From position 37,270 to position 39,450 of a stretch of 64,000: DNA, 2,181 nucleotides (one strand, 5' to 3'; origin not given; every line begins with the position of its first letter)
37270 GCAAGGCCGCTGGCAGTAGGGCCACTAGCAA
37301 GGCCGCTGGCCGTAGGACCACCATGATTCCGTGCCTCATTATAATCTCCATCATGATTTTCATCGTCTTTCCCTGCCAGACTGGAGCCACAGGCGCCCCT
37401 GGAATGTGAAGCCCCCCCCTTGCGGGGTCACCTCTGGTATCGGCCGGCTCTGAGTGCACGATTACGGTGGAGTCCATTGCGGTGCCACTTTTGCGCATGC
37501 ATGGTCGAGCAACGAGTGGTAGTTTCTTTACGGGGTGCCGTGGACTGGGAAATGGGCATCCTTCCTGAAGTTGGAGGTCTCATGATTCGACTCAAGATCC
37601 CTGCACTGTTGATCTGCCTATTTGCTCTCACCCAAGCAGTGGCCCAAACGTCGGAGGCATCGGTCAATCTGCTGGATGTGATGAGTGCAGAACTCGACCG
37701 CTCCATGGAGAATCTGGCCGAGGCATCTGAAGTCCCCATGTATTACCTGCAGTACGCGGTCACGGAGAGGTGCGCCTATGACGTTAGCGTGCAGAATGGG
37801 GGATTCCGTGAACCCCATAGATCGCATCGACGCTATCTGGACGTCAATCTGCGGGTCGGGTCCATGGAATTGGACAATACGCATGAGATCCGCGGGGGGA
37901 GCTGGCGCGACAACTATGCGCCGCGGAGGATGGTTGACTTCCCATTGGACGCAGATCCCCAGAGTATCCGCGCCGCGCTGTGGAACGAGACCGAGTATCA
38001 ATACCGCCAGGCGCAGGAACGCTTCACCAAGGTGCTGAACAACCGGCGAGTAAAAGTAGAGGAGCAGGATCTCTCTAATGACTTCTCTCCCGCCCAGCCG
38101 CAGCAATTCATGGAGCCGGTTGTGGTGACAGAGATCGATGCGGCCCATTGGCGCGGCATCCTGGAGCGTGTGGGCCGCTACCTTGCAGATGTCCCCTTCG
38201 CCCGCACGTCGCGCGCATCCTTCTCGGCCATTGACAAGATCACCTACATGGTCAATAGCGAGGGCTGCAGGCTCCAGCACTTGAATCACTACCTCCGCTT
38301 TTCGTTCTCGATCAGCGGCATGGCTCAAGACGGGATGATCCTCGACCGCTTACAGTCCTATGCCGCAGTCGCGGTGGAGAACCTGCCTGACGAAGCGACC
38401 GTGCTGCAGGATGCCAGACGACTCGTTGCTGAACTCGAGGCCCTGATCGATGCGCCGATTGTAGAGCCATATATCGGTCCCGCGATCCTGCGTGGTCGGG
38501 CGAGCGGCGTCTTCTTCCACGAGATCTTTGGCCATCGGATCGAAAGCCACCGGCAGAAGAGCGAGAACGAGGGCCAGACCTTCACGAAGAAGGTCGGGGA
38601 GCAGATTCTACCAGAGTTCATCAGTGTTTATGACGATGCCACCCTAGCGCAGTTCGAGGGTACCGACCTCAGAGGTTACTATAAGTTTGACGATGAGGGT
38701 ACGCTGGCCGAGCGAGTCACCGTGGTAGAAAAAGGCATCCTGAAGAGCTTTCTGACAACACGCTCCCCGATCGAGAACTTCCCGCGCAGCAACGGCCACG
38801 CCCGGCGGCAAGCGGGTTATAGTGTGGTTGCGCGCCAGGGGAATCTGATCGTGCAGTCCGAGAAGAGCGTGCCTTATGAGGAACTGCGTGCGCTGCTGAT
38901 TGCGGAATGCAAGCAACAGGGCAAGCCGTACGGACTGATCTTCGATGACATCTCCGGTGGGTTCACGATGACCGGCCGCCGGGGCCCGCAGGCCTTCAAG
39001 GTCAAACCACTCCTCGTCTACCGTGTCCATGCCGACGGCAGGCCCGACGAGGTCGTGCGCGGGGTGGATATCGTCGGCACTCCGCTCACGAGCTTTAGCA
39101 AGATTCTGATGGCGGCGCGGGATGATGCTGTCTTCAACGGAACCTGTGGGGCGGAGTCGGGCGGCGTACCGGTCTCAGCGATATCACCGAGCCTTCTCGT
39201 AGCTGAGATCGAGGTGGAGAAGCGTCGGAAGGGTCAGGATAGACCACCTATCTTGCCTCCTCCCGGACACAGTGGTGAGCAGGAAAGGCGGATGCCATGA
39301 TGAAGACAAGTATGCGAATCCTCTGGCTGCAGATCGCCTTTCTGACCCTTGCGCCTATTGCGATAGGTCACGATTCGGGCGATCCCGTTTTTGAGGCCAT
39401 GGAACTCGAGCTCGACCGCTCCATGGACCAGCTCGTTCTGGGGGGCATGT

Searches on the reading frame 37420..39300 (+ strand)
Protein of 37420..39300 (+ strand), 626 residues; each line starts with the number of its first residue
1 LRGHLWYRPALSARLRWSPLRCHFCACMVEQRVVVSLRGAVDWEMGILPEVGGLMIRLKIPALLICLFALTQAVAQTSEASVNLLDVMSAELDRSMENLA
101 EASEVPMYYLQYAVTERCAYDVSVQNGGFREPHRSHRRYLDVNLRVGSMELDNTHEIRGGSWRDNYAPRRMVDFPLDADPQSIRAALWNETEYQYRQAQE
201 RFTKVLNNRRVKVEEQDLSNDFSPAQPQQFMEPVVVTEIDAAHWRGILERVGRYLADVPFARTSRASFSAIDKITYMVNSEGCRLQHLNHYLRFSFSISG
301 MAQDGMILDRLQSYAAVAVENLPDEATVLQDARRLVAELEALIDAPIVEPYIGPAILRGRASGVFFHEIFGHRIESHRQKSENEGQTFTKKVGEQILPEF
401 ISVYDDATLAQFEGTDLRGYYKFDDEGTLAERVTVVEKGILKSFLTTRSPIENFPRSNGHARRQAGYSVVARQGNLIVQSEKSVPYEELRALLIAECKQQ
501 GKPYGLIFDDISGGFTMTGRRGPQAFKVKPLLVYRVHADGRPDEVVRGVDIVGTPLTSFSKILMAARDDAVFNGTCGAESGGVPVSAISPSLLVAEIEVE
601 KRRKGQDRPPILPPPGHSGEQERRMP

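Call 78: search_protein_families(library=pfam, proteins=[window:37420-39300:+], max_evalue=0.00001)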
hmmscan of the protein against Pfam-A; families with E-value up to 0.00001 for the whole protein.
window:37420-39300:+ (626 aa): 1 family
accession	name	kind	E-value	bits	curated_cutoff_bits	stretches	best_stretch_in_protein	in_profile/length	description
PF19289.4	PmbA_TldD_3rd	-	2.7e-27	95.8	22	1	354-600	5-219/220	PmbA/TldA metallopeptidase C-terminal domain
